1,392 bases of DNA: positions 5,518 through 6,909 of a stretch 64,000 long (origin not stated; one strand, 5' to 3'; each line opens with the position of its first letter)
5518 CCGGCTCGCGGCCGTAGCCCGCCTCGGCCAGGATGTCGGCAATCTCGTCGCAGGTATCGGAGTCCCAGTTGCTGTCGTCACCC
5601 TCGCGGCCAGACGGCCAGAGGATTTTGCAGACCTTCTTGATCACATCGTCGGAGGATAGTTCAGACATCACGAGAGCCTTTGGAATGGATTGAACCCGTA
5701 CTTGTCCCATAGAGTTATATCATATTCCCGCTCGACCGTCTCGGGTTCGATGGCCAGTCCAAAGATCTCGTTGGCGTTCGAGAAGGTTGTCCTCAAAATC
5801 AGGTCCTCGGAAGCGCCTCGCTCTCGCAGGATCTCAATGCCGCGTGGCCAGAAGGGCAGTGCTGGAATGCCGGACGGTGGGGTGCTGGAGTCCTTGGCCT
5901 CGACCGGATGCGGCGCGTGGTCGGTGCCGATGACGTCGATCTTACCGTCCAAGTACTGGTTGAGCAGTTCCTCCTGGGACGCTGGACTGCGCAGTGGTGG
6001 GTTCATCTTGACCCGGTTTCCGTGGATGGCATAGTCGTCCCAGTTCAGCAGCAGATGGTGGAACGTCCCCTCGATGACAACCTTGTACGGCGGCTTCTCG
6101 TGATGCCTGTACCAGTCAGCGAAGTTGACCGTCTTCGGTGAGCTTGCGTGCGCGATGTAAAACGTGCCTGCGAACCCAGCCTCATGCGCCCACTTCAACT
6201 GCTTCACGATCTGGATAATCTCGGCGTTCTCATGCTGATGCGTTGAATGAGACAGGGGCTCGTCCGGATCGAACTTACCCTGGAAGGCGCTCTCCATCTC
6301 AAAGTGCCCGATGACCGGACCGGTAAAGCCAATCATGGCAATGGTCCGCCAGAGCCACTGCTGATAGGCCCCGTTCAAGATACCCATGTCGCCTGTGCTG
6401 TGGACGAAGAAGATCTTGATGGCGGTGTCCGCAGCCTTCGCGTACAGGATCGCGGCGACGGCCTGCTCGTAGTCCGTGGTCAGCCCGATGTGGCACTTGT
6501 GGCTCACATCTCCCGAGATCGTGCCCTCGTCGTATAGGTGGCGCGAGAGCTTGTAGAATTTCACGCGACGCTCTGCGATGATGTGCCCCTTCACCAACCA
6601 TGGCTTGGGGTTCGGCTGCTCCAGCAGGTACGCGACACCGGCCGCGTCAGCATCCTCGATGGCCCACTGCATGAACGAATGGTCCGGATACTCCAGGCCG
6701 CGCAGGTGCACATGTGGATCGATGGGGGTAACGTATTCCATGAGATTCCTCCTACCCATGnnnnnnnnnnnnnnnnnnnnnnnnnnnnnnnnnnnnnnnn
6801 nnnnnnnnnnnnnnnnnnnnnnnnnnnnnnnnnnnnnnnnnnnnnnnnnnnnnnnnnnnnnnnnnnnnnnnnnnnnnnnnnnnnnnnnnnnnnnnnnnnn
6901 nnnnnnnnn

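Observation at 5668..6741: Pyrimidine de novo synthesis genes in the phage: PyrC-like amidohydrolase (and PyrD at 22226..23200)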

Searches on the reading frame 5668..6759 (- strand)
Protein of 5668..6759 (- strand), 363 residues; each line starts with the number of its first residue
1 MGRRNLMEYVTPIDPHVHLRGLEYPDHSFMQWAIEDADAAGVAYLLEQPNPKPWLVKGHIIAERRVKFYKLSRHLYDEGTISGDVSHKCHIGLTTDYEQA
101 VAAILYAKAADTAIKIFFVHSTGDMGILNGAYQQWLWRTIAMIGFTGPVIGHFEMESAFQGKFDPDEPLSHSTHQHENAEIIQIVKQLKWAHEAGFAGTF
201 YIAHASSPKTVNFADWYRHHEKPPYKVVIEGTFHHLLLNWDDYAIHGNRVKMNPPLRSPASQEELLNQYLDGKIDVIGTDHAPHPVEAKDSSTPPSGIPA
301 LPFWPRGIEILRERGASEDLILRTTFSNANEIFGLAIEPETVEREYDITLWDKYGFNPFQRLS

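Call 3: search_protein_families(library=pfam, proteins=[window:5668-6759:-], max_evalue=0.01)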
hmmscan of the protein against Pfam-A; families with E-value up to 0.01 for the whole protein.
window:5668-6759:- (363 aa): 0 families

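Call 4: search_protein_families(library=ncbifam, proteins=[window:5668-6759:-], max_evalue=0.01)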
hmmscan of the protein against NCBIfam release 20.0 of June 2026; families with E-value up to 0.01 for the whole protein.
window:5668-6759:- (363 aa): 30 families (the best 25 are shown)
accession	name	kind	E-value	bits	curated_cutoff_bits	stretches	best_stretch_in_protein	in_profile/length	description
NF002668.0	PRK02382.1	equivalog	6.2e-32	110.8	452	1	12-336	50-354/436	dihydroorotase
TIGR00857.1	pyrC_multi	subfamily_domain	9e-29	100.7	279.05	1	13-340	42-355/412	dihydroorotase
NF005751.0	PRK07575.1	equivalog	1.5e-25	89.6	529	1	13-300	59-325/440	dihydroorotase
NF006688.0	PRK09236.1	equivalog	3.1e-22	79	535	1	13-301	57-332/444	dihydroorotase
NF001541.2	PRK00369.1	equivalog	1.9e-21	76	310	2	152-335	162-328/400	dihydroorotase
NF006559.0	PRK09060.1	equivalog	9.6e-20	70.3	482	1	13-298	59-325/444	dihydroorotase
NF058539.1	ergo_uti2_ErtD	equivalog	3.5e-19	69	650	1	170-292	204-321/449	hydantoin-5-propionate amidohydrolase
NF006837.0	PRK09357.1-2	equivalog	3.8e-19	68.6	575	1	179-292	209-317/428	dihydroorotase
NF003271.0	PRK04250.1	equivalog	1.6e-18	66.5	405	1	13-301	54-295/407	dihydroorotase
NF006840.0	PRK09357.2-1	equivalog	6e-18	64.9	483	1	159-297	147-277/379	dihydroorotase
NF006836.0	PRK09357.1-1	equivalog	8.6e-17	60.9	538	1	198-291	226-316/432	dihydroorotase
NF002284.0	PRK01211.1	subfamily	1.1e-16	60.8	462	1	148-347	162-342/409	dihydroorotase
NF004839.0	PRK06189.1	equivalog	6.8e-16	57.9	631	1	173-291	210-323/451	allantoinase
NF006841.0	PRK09357.2-2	equivalog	8.1e-14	51.1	640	1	197-301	220-323/421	dihydroorotase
TIGR03178.1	allantoinase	equivalog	4.3e-13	48.9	357.85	1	177-300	209-330/441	allantoinase AllB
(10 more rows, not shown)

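Call 5: search_protein_families(library=phrogs, proteins=[window:5668-6759:-], max_evalue=0.01)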
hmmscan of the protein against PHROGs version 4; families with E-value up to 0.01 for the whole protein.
window:5668-6759:- (363 aa): 1 family
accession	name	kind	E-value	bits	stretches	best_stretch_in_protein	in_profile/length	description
phrog_38523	-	unknown function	8e-14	52.2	1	177-299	205-324/428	-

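Call 7: search_dna_similar(query=window:5668-6759:-, collection=phages, mode=protein, max_rows=40)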
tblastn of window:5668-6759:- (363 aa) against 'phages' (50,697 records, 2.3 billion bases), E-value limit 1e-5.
Records with a match: 21; places in all: 21; records where one place covers at least 80% of the query: 7.
Best place of each record, by identity: <60% 21.
By first word of the organism name: Bacteriophage 11; Listeria 4; Staphylococcus 3; Enterococcus 2; Salmonella 1.
By host as written in the record: - 12; Listeria monocytogenes 4; Staphylococcus aureus 2; Enterococcus faecalis 1; Salmonella enterica subsp. enterica serovar Kentucky 1; Staphylococcus pseudintermedius 1.
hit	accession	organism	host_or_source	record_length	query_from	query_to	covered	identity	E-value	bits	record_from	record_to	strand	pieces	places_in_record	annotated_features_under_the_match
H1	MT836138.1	Bacteriophage sp.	human fecal samples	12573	13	327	87%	28.4%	3e-13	77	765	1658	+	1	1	record has no annotation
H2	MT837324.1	Bacteriophage sp.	human fecal samples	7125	9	303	81%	26.9%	2e-13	77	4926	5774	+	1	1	record has no annotation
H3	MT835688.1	Bacteriophage sp.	human fecal samples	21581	9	309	83%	26.1%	3e-10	68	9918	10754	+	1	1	record has no annotation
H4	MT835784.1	Bacteriophage sp.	human fecal samples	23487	9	301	81%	25.5%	3e-9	65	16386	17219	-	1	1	record has no annotation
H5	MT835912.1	Bacteriophage sp.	human fecal samples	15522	9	303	81%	24.9%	6e-13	76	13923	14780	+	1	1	record has no annotation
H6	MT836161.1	Bacteriophage sp.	human fecal samples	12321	16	309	81%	24.4%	1e-6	57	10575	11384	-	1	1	record has no annotation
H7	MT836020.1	Bacteriophage sp.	human fecal samples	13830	9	303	81%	24.1%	1e-8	63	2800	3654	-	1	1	record has no annotation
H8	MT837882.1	Bacteriophage sp.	human fecal samples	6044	13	297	79%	24.9%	3e-8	61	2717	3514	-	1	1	record has no annotation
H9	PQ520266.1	Enterococcus phage IME_EF3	-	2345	180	352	48%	31.5%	1e-10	69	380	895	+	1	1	record has no annotation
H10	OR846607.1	Enterococcus phage Efs 1-1-1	Enterococcus faecalis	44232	180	352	48%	31.5%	2e-10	69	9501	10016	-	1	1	record has no annotation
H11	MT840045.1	Bacteriophage sp.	human fecal samples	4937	126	298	48%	29.9%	9e-13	76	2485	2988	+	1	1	record has no annotation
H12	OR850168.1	Staphylococcus phage SA 1298 Kay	Staphylococcus aureus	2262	179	309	36%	38.2%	1e-12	75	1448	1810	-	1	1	record has no annotation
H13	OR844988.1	Staphylococcus phage SA 1306 Kay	Staphylococcus aureus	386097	179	309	36%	38.2%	2e-12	75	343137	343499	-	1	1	record has no annotation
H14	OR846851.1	Listeria phage LM 4-11-1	Listeria monocytogenes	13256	179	290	31%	40.4%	1e-11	72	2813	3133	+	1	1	record has no annotation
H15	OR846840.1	Listeria phage LM 4-11-1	Listeria monocytogenes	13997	179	290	31%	40.4%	1e-11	72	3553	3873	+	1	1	record has no annotation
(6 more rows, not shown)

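Call 13: find_related_loci(query=window:5668-6759:-, collection=viral_contigs, flank=10000)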
Query window:5668-6759:- (363 aa) in viral_contigs; peptide patterns used: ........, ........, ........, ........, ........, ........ (x = any residue, [..] = any of these).
2 stretches matched a pattern, but none encodes a relative of the query by tblastn (E <= 1e-3).

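Call 15: find_homologous_proteins(query=window:5668-6759:-, max_evalue=0.00001)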
Query window:5668-6759:- (363 aa): 2149 proteins with E <= 0.00001 among 5801 candidates; the best 120 are listed.
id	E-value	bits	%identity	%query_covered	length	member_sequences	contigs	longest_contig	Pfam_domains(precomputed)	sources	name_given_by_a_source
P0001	1.5e-248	842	100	98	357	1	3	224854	-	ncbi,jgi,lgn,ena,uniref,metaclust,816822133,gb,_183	ncbi:hypothetical protein LCGC14_0164730 [marine sediment metagenome]|uniref:Amidohydrolase-related 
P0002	6.9e-190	649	76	98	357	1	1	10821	-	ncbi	-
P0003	1.9e-163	562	68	98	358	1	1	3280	-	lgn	-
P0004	3.2e-156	538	65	99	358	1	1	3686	-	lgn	-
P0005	1.8e-115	404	50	98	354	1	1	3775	-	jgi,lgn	jgi:dihydroorotase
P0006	1.0e-113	398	48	98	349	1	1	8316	-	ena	-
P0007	1.7e-113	397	51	99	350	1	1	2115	-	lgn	-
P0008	1.1e-111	392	48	98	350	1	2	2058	-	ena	-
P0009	2.1e-111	391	50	98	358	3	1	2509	-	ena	-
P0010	6.7e-110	386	50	98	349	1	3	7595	-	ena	-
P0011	1.4e-109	385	50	98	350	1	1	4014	-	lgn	-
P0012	2.5e-107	377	49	98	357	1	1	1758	-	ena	-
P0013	1.6e-106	375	48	98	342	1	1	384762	-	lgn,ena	-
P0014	2.3e-105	371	50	98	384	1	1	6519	-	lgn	-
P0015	2.4e-105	371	48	98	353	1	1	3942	-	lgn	-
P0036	1.7e-101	358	49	98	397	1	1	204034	-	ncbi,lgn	-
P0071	9.5e-96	339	47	98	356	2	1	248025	-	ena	-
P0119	8.9e-85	303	44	98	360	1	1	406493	-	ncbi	-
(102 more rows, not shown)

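Call 19: find_encoding_contigs(protein=P0001, flank=10000, max_places=3)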
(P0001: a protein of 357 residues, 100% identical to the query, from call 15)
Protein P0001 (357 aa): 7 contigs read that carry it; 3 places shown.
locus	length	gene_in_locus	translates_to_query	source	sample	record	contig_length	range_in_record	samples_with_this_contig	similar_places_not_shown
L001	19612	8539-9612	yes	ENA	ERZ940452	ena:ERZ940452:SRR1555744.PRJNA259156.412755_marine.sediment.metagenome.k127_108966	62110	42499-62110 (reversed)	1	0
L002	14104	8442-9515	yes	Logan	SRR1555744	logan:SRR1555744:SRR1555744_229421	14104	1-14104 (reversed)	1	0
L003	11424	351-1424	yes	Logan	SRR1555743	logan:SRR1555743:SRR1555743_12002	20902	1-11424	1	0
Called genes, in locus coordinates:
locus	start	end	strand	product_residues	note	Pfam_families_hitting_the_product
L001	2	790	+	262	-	?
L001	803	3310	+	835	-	-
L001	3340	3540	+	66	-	-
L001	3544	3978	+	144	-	-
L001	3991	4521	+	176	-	-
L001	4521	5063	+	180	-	-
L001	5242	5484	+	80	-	-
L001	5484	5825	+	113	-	PF12844:HTH_19, PF13560:HTH_31, PF01381:HTH_3, PF13443:HTH_26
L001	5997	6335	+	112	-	-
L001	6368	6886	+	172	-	-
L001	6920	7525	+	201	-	PF11655:DUF2589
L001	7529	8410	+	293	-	PF11655:DUF2589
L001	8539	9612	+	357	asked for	-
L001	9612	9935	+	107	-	-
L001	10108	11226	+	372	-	-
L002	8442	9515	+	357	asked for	-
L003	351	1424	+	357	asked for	-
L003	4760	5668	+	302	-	-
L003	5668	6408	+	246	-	-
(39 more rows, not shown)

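Call 20: find_encoding_contigs(protein=P0013, flank=10000, max_places=2)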
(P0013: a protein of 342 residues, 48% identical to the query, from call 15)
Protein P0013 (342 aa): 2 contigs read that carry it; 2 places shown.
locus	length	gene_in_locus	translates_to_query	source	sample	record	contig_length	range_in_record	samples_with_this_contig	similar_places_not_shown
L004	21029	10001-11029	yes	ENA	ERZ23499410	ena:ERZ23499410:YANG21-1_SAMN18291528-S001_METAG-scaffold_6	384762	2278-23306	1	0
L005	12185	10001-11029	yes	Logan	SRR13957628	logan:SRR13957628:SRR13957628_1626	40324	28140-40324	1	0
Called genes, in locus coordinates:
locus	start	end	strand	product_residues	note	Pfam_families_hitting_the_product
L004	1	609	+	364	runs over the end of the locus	PF00270:DEAD (faint), PF04851:ResIII, PF00271:Helicase_C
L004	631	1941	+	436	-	-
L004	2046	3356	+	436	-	-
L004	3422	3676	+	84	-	PF16277:DUF4926 (weak)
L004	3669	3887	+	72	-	-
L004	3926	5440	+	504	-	-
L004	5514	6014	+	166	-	PF06908:YpsA, PF02481:DNA_processg_A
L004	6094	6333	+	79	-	-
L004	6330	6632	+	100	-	-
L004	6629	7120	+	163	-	PF08719:NADAR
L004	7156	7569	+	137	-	-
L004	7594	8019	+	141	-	-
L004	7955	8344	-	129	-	-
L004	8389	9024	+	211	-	-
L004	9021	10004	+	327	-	PF01180:DHO_dh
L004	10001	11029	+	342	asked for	-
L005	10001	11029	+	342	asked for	-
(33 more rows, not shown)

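Call 21: find_encoding_contigs(protein=P0119, flank=10000, max_places=1)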
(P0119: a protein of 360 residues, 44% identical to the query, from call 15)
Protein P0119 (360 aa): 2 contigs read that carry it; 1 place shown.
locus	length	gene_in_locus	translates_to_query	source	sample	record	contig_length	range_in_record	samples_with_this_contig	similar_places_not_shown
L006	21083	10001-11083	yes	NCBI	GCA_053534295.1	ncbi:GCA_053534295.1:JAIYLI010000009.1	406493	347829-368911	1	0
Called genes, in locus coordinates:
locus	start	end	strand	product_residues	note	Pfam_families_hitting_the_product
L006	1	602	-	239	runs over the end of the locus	PF01569:PAP2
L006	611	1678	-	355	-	-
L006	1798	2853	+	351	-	PF13353:Fer4_12 (faint), PF04055:Radical_SAM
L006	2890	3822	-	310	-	-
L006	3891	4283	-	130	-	-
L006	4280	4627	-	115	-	-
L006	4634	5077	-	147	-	-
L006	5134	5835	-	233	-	-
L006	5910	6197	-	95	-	-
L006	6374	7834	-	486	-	PF00206:Lyase_1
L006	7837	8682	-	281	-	PF07826:IMP_cyclohyd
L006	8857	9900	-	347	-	PF01180:DHO_dh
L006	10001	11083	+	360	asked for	-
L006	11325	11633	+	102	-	-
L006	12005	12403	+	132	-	PF07681:DoxX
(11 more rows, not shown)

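Call 22: find_encoding_contigs(protein=P0071, flank=10000, max_places=1)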
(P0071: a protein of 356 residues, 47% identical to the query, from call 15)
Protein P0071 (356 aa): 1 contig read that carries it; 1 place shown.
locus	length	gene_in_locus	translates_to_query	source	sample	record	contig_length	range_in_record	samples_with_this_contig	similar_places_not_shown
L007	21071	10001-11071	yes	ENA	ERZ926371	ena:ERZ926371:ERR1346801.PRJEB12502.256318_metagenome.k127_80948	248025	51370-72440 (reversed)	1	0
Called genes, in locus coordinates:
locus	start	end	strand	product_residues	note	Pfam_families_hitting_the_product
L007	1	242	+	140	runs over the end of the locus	-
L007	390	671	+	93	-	-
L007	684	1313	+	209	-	-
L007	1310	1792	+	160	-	-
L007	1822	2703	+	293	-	-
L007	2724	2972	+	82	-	-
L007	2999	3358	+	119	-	-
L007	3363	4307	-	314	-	-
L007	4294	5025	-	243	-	-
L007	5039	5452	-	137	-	-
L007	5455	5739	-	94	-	PF00226:DnaJ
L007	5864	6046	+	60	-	-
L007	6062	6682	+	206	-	-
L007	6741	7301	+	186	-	-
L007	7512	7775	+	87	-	-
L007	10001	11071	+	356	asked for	-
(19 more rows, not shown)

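Call 23: find_encoding_contigs(protein=P0036, flank=10000, max_places=1)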
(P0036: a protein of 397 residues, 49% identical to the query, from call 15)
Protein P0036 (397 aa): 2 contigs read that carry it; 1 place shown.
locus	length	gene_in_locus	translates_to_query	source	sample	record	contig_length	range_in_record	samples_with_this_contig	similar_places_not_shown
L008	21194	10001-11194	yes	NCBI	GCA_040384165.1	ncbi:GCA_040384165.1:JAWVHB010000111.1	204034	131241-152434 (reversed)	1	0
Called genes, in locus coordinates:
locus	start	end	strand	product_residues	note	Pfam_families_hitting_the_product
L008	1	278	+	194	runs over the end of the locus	-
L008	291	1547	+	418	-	PF01391:Collagen (weak)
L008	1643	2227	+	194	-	-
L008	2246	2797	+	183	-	-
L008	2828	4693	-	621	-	-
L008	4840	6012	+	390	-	-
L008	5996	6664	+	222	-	-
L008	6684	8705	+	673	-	-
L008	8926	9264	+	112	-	-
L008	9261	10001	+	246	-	-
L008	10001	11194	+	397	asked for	-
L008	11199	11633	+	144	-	-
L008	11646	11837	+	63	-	-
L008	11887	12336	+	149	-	PF01978:TrmB, PF12840:HTH_20 (weak)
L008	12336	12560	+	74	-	-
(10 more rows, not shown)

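Call 32: search_solved_structures(query=P0001, max_evalue=0.001, show_alignments=3)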
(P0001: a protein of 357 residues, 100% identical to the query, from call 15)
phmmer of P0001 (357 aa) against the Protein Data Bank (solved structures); distinct sequences matched with E-value up to 0.001: 41.
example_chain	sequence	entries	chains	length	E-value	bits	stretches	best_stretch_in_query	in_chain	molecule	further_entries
3gri_A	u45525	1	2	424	2.9e-14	56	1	174-284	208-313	Dihydroorotase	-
3mpg_A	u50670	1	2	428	2.5e-13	52.9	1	193-300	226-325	Dihydroorotase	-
4yiw_A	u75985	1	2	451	2.8e-13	52.8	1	193-300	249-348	Dihydroorotase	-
7uof_A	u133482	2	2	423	2.3e-12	49.7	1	7-306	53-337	Dihydroorotase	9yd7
2z00_A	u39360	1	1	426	8.4e-11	44.6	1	175-296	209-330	Dihydroorotase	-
2gwn_A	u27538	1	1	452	2.9e-10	42.8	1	195-287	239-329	dihydroorotase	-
6hfp_A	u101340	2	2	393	1.2e-08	37.5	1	221-341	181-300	CAD protein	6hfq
6hfd_A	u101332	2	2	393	1.3e-08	37.4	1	221-341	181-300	CAD protein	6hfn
6hfr_A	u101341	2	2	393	1.3e-08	37.4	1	221-341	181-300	CAD protein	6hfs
8hfd_A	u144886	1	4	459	3.9e-08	35.8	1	188-330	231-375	Allantoinase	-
8pbs_A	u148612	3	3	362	4e-08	35.8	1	221-341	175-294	CAD protein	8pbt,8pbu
8pbq_A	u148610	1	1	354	4.1e-08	35.7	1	221-341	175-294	CAD protein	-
6hg1_A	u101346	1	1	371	4.1e-08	35.7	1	221-341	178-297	CAD protein,Dihydroorotase,CAD protein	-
6hg3_A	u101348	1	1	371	4.2e-08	35.7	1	221-341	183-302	CAD protein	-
8pbh_A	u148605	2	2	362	4.2e-08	35.7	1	221-341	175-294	CAD protein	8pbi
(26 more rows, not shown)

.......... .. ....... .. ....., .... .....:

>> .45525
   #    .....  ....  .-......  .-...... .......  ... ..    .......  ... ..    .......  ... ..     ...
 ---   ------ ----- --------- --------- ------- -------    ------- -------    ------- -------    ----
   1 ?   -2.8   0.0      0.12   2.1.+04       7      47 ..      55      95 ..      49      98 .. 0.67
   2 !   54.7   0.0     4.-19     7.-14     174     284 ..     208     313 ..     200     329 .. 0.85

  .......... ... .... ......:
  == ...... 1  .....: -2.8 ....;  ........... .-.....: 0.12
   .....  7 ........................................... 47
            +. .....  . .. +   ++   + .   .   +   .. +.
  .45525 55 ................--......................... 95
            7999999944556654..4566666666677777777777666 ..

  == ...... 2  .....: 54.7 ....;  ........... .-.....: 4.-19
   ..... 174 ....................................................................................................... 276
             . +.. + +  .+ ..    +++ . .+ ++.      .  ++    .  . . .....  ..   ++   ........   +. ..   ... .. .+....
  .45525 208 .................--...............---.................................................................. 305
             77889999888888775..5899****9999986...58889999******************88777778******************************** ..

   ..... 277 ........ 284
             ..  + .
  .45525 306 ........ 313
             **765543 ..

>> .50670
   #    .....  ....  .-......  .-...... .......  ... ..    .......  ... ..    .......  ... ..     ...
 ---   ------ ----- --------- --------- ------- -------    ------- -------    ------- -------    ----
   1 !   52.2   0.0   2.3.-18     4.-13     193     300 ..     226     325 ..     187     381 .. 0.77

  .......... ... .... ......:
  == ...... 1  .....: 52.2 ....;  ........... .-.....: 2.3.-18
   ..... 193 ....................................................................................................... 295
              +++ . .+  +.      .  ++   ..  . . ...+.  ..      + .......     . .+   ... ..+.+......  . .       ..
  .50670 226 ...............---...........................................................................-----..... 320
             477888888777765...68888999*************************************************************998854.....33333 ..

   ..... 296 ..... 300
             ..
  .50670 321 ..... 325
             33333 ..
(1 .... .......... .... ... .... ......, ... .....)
